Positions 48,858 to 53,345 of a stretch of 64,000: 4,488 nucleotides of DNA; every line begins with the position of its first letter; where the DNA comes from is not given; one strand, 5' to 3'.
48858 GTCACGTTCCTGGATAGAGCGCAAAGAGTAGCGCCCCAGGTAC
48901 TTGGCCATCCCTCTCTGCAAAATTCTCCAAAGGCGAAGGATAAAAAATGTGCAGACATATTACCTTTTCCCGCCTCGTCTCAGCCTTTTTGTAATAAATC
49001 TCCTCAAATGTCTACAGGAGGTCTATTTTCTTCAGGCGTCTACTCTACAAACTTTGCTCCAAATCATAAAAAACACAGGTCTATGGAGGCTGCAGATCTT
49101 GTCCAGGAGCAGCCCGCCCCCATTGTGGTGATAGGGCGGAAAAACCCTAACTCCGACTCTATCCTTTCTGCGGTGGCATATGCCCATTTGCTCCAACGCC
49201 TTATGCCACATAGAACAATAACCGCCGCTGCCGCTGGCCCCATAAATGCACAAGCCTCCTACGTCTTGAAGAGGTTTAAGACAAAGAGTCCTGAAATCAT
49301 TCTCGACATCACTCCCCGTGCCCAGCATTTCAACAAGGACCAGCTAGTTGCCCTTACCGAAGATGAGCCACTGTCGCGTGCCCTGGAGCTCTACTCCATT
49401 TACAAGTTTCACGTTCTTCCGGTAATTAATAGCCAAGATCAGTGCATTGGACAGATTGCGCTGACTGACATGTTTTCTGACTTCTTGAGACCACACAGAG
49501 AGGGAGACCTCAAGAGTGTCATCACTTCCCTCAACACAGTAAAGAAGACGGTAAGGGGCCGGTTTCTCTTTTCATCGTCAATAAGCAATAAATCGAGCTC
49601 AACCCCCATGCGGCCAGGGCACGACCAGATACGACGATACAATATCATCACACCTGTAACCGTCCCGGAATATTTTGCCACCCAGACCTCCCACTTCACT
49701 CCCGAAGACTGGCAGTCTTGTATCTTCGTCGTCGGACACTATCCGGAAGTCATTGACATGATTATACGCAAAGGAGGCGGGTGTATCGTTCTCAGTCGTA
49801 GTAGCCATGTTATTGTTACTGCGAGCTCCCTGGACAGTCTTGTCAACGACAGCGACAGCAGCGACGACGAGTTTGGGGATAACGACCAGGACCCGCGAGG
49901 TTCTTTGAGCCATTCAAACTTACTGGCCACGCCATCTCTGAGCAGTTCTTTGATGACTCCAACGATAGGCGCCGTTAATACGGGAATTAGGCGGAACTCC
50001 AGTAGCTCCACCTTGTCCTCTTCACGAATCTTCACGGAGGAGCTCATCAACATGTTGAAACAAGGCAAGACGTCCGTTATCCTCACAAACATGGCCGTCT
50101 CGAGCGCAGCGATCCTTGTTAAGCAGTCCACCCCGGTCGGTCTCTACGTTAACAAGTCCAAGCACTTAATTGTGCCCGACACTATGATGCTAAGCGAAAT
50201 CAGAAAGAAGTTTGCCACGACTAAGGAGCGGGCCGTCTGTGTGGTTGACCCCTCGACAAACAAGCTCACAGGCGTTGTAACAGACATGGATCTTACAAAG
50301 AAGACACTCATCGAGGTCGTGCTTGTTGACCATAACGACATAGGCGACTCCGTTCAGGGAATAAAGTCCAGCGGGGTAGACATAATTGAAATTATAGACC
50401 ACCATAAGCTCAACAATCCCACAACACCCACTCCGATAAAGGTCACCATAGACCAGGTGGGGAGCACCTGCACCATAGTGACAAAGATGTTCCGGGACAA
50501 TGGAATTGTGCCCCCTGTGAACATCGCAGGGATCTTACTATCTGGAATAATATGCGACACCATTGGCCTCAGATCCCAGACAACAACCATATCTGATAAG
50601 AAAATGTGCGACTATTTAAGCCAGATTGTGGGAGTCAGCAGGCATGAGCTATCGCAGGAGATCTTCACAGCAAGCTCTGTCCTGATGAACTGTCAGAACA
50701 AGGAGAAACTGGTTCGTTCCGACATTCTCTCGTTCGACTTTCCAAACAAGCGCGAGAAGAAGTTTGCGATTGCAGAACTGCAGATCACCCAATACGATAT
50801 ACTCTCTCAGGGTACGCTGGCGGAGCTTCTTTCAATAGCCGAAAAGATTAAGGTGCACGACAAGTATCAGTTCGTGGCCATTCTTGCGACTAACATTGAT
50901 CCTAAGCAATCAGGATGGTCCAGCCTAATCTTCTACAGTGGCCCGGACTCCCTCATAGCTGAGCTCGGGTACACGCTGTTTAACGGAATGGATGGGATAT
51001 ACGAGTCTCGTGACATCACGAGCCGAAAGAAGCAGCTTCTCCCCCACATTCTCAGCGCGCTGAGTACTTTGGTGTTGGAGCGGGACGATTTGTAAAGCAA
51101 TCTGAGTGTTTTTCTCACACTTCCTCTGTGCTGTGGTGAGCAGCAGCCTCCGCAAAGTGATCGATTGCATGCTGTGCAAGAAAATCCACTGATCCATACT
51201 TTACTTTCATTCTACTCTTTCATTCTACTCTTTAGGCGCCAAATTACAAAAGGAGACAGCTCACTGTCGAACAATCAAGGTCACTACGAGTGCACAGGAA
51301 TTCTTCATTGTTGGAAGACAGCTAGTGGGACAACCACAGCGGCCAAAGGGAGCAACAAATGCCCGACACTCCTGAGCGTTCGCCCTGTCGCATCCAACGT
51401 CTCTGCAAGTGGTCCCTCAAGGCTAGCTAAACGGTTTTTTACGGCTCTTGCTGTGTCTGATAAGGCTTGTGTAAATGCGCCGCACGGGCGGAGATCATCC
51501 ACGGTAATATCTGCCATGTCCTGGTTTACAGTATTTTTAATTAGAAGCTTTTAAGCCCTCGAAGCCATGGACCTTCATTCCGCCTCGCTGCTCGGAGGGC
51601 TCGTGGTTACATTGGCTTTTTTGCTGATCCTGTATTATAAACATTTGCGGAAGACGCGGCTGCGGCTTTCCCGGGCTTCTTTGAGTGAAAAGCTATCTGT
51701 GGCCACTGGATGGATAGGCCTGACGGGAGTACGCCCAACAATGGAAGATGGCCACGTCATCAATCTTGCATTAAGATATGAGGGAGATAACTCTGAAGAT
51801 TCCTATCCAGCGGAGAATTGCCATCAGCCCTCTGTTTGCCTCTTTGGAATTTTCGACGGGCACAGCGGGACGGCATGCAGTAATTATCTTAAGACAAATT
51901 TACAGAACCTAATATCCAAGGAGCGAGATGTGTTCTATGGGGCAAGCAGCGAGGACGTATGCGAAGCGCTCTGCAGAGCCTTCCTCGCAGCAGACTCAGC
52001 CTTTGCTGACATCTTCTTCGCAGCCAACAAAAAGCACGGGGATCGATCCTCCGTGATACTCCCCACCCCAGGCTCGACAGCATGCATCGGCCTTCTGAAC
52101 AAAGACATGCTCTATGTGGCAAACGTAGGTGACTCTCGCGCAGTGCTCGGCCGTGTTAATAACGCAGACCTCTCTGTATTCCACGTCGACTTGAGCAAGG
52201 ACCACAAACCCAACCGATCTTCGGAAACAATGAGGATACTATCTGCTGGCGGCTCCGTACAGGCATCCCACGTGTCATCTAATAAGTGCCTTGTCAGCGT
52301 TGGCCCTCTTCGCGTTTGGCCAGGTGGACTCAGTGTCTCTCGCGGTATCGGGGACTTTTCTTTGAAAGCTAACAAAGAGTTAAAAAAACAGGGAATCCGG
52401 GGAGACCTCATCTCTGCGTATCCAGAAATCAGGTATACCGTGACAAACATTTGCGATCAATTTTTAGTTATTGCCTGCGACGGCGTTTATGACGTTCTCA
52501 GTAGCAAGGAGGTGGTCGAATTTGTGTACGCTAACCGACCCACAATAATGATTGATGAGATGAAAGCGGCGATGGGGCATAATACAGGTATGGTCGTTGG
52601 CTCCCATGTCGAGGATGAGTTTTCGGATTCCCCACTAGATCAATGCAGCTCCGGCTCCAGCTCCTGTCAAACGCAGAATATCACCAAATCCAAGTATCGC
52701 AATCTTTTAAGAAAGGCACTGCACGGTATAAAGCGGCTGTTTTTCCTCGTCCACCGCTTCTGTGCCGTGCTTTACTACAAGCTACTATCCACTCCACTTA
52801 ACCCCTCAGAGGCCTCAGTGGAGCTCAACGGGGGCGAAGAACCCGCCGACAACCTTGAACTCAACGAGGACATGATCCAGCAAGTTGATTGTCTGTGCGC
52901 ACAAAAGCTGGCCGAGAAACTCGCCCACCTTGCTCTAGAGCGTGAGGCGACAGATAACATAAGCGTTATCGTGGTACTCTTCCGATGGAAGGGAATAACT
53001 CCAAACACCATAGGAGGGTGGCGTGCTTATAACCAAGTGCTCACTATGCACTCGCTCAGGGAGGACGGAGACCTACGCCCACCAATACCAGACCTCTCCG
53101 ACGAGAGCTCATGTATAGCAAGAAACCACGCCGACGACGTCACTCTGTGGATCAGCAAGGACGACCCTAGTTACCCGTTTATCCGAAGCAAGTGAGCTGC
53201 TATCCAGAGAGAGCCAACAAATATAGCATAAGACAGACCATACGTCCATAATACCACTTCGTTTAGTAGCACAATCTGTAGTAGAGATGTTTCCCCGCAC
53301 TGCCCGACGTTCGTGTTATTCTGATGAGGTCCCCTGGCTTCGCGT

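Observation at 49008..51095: Bacterial-type CBS-DHH-DHHA2 (family II) pyrophosphatase in a eukaryotic chromosome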

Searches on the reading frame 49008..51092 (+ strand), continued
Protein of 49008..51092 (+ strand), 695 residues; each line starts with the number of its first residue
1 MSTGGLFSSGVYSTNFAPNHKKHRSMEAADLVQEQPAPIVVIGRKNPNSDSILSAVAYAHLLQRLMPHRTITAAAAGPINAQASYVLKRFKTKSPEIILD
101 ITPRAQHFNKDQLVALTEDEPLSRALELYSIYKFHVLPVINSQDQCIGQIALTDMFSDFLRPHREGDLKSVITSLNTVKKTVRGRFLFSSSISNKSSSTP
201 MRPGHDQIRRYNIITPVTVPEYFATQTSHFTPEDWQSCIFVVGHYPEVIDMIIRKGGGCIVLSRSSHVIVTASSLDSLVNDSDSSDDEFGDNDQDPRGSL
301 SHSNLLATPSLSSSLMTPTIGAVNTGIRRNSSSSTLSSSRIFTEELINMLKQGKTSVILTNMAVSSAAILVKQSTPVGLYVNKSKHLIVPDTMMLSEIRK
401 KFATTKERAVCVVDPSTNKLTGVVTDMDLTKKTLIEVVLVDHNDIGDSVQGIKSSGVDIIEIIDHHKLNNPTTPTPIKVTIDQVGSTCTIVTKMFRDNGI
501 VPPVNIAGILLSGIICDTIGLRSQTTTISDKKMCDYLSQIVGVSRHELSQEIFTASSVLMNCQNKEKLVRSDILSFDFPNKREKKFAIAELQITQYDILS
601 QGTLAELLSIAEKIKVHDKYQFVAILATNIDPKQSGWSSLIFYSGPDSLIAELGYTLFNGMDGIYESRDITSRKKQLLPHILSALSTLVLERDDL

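Call 83: search_protein_families(library=ncbifam, proteins=[window:49083-51092:+, P0005, P0074, P0090, P0006, P0092, P0094, P0098, P0099, P0009], max_evalue=1e-40)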
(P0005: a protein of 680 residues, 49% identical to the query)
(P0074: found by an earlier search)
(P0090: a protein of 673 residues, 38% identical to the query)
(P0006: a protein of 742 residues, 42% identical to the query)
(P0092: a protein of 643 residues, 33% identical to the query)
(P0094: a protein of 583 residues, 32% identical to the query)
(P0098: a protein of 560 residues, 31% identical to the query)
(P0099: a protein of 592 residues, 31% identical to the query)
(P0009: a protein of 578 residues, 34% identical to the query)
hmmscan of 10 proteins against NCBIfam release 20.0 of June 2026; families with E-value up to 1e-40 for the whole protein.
window:49083-51092:+ (670 aa): 11 families
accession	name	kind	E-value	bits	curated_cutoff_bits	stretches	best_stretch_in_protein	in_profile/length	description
NF011445.0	PRK14869.2-1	equivalog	1.9e-90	303.9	483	1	318-661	217-546/548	putative manganese-dependent inorganic diphosphatase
NF011443.0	PRK14869.1-5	equivalog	1.3e-87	294.5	335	1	301-661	198-545/546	putative manganese-dependent inorganic diphosphatase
NF011446.0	PRK14869.2-2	equivalog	7.4e-84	282.2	601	1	318-664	229-561/576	putative manganese-dependent inorganic diphosphatase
NF011442.0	PRK14869.1-4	equivalog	7.4e-79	265.6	400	1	317-661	214-540/543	putative manganese-dependent inorganic diphosphatase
NF011440.0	PRK14869.1-2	equivalog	1.3e-75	255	746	1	313-662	204-539/541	putative manganese-dependent inorganic diphosphatase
NF011448.0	PRK14869.2-4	equivalog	4.3e-75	253.1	562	1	297-662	213-562/563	putative manganese-dependent inorganic diphosphatase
NF011441.0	PRK14869.1-3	equivalog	5.4e-74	249.7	753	1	304-662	200-545/548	putative manganese-dependent inorganic diphosphatase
NF011449.0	PRK14869.2-5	equivalog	9.8e-68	229.2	411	1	358-661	155-446/451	putative manganese-dependent inorganic diphosphatase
NF011447.0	PRK14869.2-3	equivalog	1.2e-65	222.2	522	1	318-659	213-539/540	putative manganese-dependent inorganic diphosphatase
NF003877.0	PRK05427.1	equivalog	7e-57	193.2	283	1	410-660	68-306/308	manganese-dependent inorganic pyrophosphatase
NF011444.0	PRK14869.1-6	equivalog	1.2e-48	166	1105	0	314-660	210-544/547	putative manganese-dependent inorganic diphosphatase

P0005 (680 aa): 11 families
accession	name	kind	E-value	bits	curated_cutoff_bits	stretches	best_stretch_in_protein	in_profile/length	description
NF011443.0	PRK14869.1-5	equivalog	1.4e-87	294.4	335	1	293-531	225-457/546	putative manganese-dependent inorganic diphosphatase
NF011445.0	PRK14869.2-1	equivalog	2.3e-86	290.4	483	1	279-530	213-458/548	putative manganese-dependent inorganic diphosphatase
NF011446.0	PRK14869.2-2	equivalog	2.2e-76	257.5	601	1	283-517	229-458/576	putative manganese-dependent inorganic diphosphatase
NF011441.0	PRK14869.1-3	equivalog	1.2e-73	248.6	753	1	280-521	211-448/548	putative manganese-dependent inorganic diphosphatase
NF011442.0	PRK14869.1-4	equivalog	2.6e-73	247.3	400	1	286-543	218-468/543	putative manganese-dependent inorganic diphosphatase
NF011440.0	PRK14869.1-2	equivalog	6.7e-70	236.2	746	1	284-529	210-449/541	putative manganese-dependent inorganic diphosphatase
NF011448.0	PRK14869.2-4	equivalog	8.2e-68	229.1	562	1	278-517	225-462/563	putative manganese-dependent inorganic diphosphatase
NF011447.0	PRK14869.2-3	equivalog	7.7e-62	209.6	522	0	297-564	227-484/540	putative manganese-dependent inorganic diphosphatase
NF011449.0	PRK14869.2-5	equivalog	2.4e-57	195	411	0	322-521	154-350/451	putative manganese-dependent inorganic diphosphatase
NF011444.0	PRK14869.1-6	equivalog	2.3e-48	165.1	1105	0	300-530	231-455/547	putative manganese-dependent inorganic diphosphatase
NF003877.0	PRK05427.1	equivalog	4.3e-48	164.3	283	0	375-530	68-218/308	manganese-dependent inorganic pyrophosphatase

P0074 (691 aa): 11 families
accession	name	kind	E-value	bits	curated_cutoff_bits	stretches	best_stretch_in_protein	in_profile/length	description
NF011445.0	PRK14869.2-1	equivalog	1.9e-111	373.2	483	1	346-686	215-545/548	putative manganese-dependent inorganic diphosphatase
NF011443.0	PRK14869.1-5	equivalog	3.1e-110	369.2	335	1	348-686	215-544/546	putative manganese-dependent inorganic diphosphatase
NF011446.0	PRK14869.2-2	equivalog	4.6e-95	319.2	601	1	348-687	229-558/576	putative manganese-dependent inorganic diphosphatase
NF011448.0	PRK14869.2-4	equivalog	1.3e-90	304.3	562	1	349-686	231-560/563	putative manganese-dependent inorganic diphosphatase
NF011440.0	PRK14869.1-2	equivalog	4.7e-90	302.8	746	1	345-685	206-536/541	putative manganese-dependent inorganic diphosphatase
NF011441.0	PRK14869.1-3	equivalog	1.7e-89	300.9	753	1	345-686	211-543/548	putative manganese-dependent inorganic diphosphatase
NF011442.0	PRK14869.1-4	equivalog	1.2e-88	297.9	400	1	348-686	215-539/543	putative manganese-dependent inorganic diphosphatase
NF011447.0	PRK14869.2-3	equivalog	3.4e-87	293.2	522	1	351-683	216-537/540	putative manganese-dependent inorganic diphosphatase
NF011449.0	PRK14869.2-5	equivalog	1.2e-83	281.6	411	1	379-686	147-445/451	putative manganese-dependent inorganic diphosphatase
NF003877.0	PRK05427.1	equivalog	3.4e-69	233.6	283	1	439-684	67-304/308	manganese-dependent inorganic pyrophosphatase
NF011444.0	PRK14869.1-6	equivalog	2.3e-60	204.7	1105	1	324-683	191-541/547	putative manganese-dependent inorganic diphosphatase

P0090 (673 aa): 11 families
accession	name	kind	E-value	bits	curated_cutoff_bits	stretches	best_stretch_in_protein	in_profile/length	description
NF011445.0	PRK14869.2-1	equivalog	3e-114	382.4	483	1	334-668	226-545/548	putative manganese-dependent inorganic diphosphatase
NF011443.0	PRK14869.1-5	equivalog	1.2e-94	317.8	335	1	334-668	224-544/546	putative manganese-dependent inorganic diphosphatase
NF011446.0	PRK14869.2-2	equivalog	1.8e-86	290.8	601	1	336-668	240-557/576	putative manganese-dependent inorganic diphosphatase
NF011442.0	PRK14869.1-4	equivalog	2.5e-85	286.9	400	1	334-668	224-539/543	putative manganese-dependent inorganic diphosphatase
NF011448.0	PRK14869.2-4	equivalog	4e-83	279.6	562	1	327-668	232-560/563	putative manganese-dependent inorganic diphosphatase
NF011447.0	PRK14869.2-3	equivalog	9e-79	265.5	522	1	332-665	221-537/540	putative manganese-dependent inorganic diphosphatase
NF011449.0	PRK14869.2-5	equivalog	5.2e-75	253.2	411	1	347-668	138-445/451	putative manganese-dependent inorganic diphosphatase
NF011441.0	PRK14869.1-3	equivalog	2.5e-72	244.3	753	1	334-667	223-542/548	putative manganese-dependent inorganic diphosphatase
NF011440.0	PRK14869.1-2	equivalog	4e-72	243.6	746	1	335-666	219-535/541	putative manganese-dependent inorganic diphosphatase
NF003877.0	PRK05427.1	equivalog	2.8e-63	214.2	283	1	419-666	69-304/308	manganese-dependent inorganic pyrophosphatase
NF011444.0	PRK14869.1-6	equivalog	8.3e-46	156.7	1105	0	339-664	228-540/547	putative manganese-dependent inorganic diphosphatase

P0006 (742 aa): 11 families
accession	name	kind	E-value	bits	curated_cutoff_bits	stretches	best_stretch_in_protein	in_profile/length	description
NF011445.0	PRK14869.2-1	equivalog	2.8e-114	382.5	483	1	401-737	219-545/548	putative manganese-dependent inorganic diphosphatase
NF011443.0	PRK14869.1-5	equivalog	1e-106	357.6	335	1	399-737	215-544/546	putative manganese-dependent inorganic diphosphatase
NF011442.0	PRK14869.1-4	equivalog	1.4e-95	320.8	400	1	402-737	218-539/543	putative manganese-dependent inorganic diphosphatase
NF011446.0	PRK14869.2-2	equivalog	6e-93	312.2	601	1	408-738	238-558/576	putative manganese-dependent inorganic diphosphatase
NF011441.0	PRK14869.1-3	equivalog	1.4e-87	294.6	753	1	399-737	214-543/548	putative manganese-dependent inorganic diphosphatase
NF011448.0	PRK14869.2-4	equivalog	1.4e-85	287.7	562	1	397-737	228-560/563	putative manganese-dependent inorganic diphosphatase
NF011440.0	PRK14869.1-2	equivalog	4.2e-85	286.4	746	1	411-735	221-535/541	putative manganese-dependent inorganic diphosphatase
NF011449.0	PRK14869.2-5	equivalog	8.8e-82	275.5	411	1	441-737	157-445/451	putative manganese-dependent inorganic diphosphatase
NF011447.0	PRK14869.2-3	equivalog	6.4e-80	269.2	522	1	403-734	217-537/540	putative manganese-dependent inorganic diphosphatase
NF003877.0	PRK05427.1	equivalog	2.5e-72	243.9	283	1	492-736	68-305/308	manganese-dependent inorganic pyrophosphatase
NF011444.0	PRK14869.1-6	equivalog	1e-56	192.7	1105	0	412-736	227-543/547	putative manganese-dependent inorganic diphosphatase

P0092 (643 aa): 11 families
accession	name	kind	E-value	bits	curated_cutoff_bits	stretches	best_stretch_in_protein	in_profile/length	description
NF011445.0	PRK14869.2-1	equivalog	9.8e-108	360.9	483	1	307-641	218-547/548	putative manganese-dependent inorganic diphosphatase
NF011443.0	PRK14869.1-5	equivalog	3.1e-98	329.6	335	1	307-640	216-545/546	putative manganese-dependent inorganic diphosphatase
NF011440.0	PRK14869.1-2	equivalog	7.5e-80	269.1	746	1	306-640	209-538/541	putative manganese-dependent inorganic diphosphatase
NF011441.0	PRK14869.1-3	equivalog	1.8e-79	267.8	753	1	307-640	215-544/548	putative manganese-dependent inorganic diphosphatase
NF011442.0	PRK14869.1-4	equivalog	4.8e-78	262.9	400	1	308-640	217-540/543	putative manganese-dependent inorganic diphosphatase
NF011449.0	PRK14869.2-5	equivalog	4.7e-74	250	411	1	370-641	179-447/451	putative manganese-dependent inorganic diphosphatase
NF011446.0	PRK14869.2-2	equivalog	2.6e-73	247.4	601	1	307-639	230-557/576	putative manganese-dependent inorganic diphosphatase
NF003877.0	PRK05427.1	equivalog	4.7e-71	239.7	283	1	399-639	69-306/308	manganese-dependent inorganic pyrophosphatase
NF011448.0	PRK14869.2-4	equivalog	1.4e-70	238.2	562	1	307-637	231-558/563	putative manganese-dependent inorganic diphosphatase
NF011447.0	PRK14869.2-3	equivalog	1.7e-69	234.9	522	1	306-636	213-537/540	putative manganese-dependent inorganic diphosphatase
NF011444.0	PRK14869.1-6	equivalog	3.8e-46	157.8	1105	0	320-639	229-544/547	putative manganese-dependent inorganic diphosphatase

P0094 (583 aa): 10 families
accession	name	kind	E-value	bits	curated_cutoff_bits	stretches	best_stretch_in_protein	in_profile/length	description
NF011443.0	PRK14869.1-5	equivalog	4.8e-63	213.4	335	1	5-578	7-545/546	putative manganese-dependent inorganic diphosphatase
NF011445.0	PRK14869.2-1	equivalog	6.5e-61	206.4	483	0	252-579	225-547/548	putative manganese-dependent inorganic diphosphatase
NF011441.0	PRK14869.1-3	equivalog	2.1e-54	185.1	753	1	3-579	3-545/548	putative manganese-dependent inorganic diphosphatase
NF011440.0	PRK14869.1-2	equivalog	1.7e-53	182.1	746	0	254-579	219-539/541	putative manganese-dependent inorganic diphosphatase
NF011449.0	PRK14869.2-5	equivalog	3.1e-45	155.1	411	0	308-578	179-446/451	putative manganese-dependent inorganic diphosphatase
NF011442.0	PRK14869.1-4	equivalog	8.8e-45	153.1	400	0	253-579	224-541/543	putative manganese-dependent inorganic diphosphatase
NF011448.0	PRK14869.2-4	equivalog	1.4e-44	152.4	562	1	6-578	13-561/563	putative manganese-dependent inorganic diphosphatase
NF011446.0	PRK14869.2-2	equivalog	3.4e-44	151.2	601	0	254-581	239-561/576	putative manganese-dependent inorganic diphosphatase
NF011447.0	PRK14869.2-3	equivalog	6.9e-43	147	522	0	252-573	221-536/540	putative manganese-dependent inorganic diphosphatase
NF003877.0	PRK05427.1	equivalog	5.3e-41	141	283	0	336-578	68-307/308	manganese-dependent inorganic pyrophosphatase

P0098 (560 aa): 7 families
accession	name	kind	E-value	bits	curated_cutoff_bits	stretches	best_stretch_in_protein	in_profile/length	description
NF011443.0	PRK14869.1-5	equivalog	1.1e-62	212.3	335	1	12-559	15-544/546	putative manganese-dependent inorganic diphosphatase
NF011445.0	PRK14869.2-1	equivalog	4.4e-59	200.3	483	1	11-556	11-542/548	putative manganese-dependent inorganic diphosphatase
NF011441.0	PRK14869.1-3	equivalog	5.8e-52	177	753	1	12-558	14-542/548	putative manganese-dependent inorganic diphosphatase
NF011446.0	PRK14869.2-2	equivalog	4.6e-50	170.6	601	1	13-558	23-556/576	putative manganese-dependent inorganic diphosphatase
NF011440.0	PRK14869.1-2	equivalog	3.6e-49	167.8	746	1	12-556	13-534/541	putative manganese-dependent inorganic diphosphatase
NF011442.0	PRK14869.1-4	equivalog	3.6e-48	164.3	400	1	12-559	15-539/543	putative manganese-dependent inorganic diphosphatase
NF011449.0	PRK14869.2-5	equivalog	4.2e-41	141.4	411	0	281-555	165-441/451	putative manganese-dependent inorganic diphosphatase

P0099 (592 aa): 11 families
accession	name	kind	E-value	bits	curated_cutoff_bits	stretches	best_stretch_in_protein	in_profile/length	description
NF011445.0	PRK14869.2-1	equivalog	2.9e-113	379.1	483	2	294-581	265-541/548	putative manganese-dependent inorganic diphosphatase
NF011443.0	PRK14869.1-5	equivalog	3.1e-97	326.2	335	1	289-584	259-543/546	putative manganese-dependent inorganic diphosphatase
NF011446.0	PRK14869.2-2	equivalog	4.1e-88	296.3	601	1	289-583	271-555/576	putative manganese-dependent inorganic diphosphatase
NF011440.0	PRK14869.1-2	equivalog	6.8e-84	282.4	746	1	293-587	257-539/541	putative manganese-dependent inorganic diphosphatase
NF011441.0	PRK14869.1-3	equivalog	3.4e-83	280.1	753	1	289-585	258-543/548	putative manganese-dependent inorganic diphosphatase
NF011442.0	PRK14869.1-4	equivalog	3.5e-80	270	400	1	291-582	260-536/543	putative manganese-dependent inorganic diphosphatase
NF011448.0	PRK14869.2-4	equivalog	1.9e-73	247.6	562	1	292-585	276-560/563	putative manganese-dependent inorganic diphosphatase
NF011449.0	PRK14869.2-5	equivalog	3e-67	227.6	411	1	291-585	162-445/451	putative manganese-dependent inorganic diphosphatase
NF011447.0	PRK14869.2-3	equivalog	1.9e-64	218.2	522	1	310-582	274-537/540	putative manganese-dependent inorganic diphosphatase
NF003877.0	PRK05427.1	equivalog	7.2e-62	209.6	283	1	339-584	68-305/308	manganese-dependent inorganic pyrophosphatase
NF011444.0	PRK14869.1-6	equivalog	4.4e-51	174.1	1105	0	311-587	277-546/547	putative manganese-dependent inorganic diphosphatase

P0009 (578 aa): 11 families
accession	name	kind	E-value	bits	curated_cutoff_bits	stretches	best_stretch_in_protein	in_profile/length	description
NF011446.0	PRK14869.2-2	equivalog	5.9e-285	946.1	601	1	3-567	3-567/576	putative manganese-dependent inorganic diphosphatase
NF011445.0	PRK14869.2-1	equivalog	5.3e-158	526.8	483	1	13-559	4-547/548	putative manganese-dependent inorganic diphosphatase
NF011448.0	PRK14869.2-4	equivalog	4.1e-151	504.1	562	1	10-559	7-562/563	putative manganese-dependent inorganic diphosphatase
NF011443.0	PRK14869.1-5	equivalog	1.7e-131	439.3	335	1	13-558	5-545/546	putative manganese-dependent inorganic diphosphatase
NF011442.0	PRK14869.1-4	equivalog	1.8e-128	429.3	400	1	13-559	5-541/543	putative manganese-dependent inorganic diphosphatase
NF011441.0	PRK14869.1-3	equivalog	3.2e-119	399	753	1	15-559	6-545/548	putative manganese-dependent inorganic diphosphatase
NF011440.0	PRK14869.1-2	equivalog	3e-115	385.9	746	1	14-558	4-538/541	putative manganese-dependent inorganic diphosphatase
NF011447.0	PRK14869.2-3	equivalog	8.3e-108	361.3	522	1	15-552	5-535/540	putative manganese-dependent inorganic diphosphatase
NF011449.0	PRK14869.2-5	equivalog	1.8e-101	340.4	411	1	263-558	149-446/451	putative manganese-dependent inorganic diphosphatase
NF003877.0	PRK05427.1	equivalog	2.2e-81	273.6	283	1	319-557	68-306/308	manganese-dependent inorganic pyrophosphatase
NF011444.0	PRK14869.1-6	equivalog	3.8e-81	273.3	1105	1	15-556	6-543/547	putative manganese-dependent inorganic diphosphatase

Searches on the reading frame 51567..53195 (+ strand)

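Call 66: search_protein_families(library=pfam, proteins=[window:51567-53195:+], max_evalue=0.001)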
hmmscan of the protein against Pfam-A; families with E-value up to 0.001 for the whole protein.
window:51567-53195:+ (542 aa): 1 family
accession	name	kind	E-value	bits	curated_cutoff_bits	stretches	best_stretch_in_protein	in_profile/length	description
PF00481.26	PP2C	-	2e-44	152.6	20.3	1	52-325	8-230/255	Protein phosphatase 2C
